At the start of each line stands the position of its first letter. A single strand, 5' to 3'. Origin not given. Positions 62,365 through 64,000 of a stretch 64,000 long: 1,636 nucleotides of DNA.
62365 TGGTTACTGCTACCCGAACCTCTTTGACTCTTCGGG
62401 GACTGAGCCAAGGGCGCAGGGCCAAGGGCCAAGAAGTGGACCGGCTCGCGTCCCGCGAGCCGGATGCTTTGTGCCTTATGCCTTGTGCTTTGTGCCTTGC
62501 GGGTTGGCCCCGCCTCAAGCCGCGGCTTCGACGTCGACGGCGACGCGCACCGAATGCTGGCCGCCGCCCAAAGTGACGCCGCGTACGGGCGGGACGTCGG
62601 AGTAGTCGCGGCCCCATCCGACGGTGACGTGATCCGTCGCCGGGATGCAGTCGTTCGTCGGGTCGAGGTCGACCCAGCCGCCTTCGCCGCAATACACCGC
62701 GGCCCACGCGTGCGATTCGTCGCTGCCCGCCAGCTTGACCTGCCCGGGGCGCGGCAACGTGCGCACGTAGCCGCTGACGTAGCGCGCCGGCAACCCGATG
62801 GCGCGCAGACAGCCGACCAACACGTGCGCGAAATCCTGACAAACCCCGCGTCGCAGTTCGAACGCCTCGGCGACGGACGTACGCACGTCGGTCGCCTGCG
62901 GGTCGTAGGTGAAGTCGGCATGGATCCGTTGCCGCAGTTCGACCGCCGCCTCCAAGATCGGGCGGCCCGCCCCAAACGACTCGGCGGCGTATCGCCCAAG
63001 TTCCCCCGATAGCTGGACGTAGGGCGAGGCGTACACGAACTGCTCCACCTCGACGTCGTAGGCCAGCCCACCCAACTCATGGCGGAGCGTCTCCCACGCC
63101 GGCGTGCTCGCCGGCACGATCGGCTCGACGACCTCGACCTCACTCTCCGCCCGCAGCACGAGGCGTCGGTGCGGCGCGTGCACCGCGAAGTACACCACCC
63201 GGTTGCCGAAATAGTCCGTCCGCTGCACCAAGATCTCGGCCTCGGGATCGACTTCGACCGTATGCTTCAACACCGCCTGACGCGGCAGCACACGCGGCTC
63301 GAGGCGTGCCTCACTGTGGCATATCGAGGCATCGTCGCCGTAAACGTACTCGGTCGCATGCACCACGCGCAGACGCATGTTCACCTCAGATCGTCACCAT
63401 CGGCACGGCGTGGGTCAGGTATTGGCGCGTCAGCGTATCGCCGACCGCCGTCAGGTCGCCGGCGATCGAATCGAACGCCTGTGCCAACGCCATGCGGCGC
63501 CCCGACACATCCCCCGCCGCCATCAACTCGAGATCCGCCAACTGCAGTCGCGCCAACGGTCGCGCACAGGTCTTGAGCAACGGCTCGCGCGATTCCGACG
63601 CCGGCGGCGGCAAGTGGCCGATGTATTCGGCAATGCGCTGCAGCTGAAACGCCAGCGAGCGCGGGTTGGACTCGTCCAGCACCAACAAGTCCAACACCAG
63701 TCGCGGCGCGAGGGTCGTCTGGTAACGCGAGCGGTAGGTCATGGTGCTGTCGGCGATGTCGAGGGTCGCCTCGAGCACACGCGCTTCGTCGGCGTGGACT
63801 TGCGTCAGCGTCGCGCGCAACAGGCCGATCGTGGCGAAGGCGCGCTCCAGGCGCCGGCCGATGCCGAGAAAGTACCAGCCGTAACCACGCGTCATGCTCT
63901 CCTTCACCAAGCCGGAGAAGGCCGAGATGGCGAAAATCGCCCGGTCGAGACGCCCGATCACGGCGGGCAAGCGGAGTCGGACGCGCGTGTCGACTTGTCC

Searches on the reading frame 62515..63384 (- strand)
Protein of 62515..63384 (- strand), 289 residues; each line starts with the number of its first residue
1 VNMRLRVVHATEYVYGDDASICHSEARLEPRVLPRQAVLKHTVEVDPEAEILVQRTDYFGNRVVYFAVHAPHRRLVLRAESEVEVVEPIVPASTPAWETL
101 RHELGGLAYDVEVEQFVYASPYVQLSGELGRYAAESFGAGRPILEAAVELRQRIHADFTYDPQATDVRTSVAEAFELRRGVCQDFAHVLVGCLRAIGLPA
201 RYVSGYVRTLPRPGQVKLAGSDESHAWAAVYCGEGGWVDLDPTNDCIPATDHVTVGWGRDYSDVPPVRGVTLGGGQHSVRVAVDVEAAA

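Call 36: search_protein_families(library=pfam, proteins=[window:62515-63384:-])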
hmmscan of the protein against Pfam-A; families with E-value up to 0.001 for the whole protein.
window:62515-63384:- (289 aa): 2 families
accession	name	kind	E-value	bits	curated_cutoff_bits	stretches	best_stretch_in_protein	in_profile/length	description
PF01841.26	Transglut_core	-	2.7e-23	82.8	23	1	138-242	9-108/108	Transglutaminase-like superfamily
PF08379.15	Bact_transglu_N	-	7.1e-23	81.6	27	1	5-84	1-80/80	Bacterial transglutaminase-like N-terminal region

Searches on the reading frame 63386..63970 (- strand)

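Call 66: search_protein_families(library=pfam, proteins=[window:63386-63970:-], max_evalue=0.0001)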
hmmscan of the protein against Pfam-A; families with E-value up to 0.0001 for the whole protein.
window:63386-63970:- (194 aa): 1 family
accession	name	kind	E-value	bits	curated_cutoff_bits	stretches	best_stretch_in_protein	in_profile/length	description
PF04168.17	Alpha-E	-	3.3e-41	142.4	20.8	1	8-185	122-294/294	A predicted alpha-helical domain with a conserved ER motif.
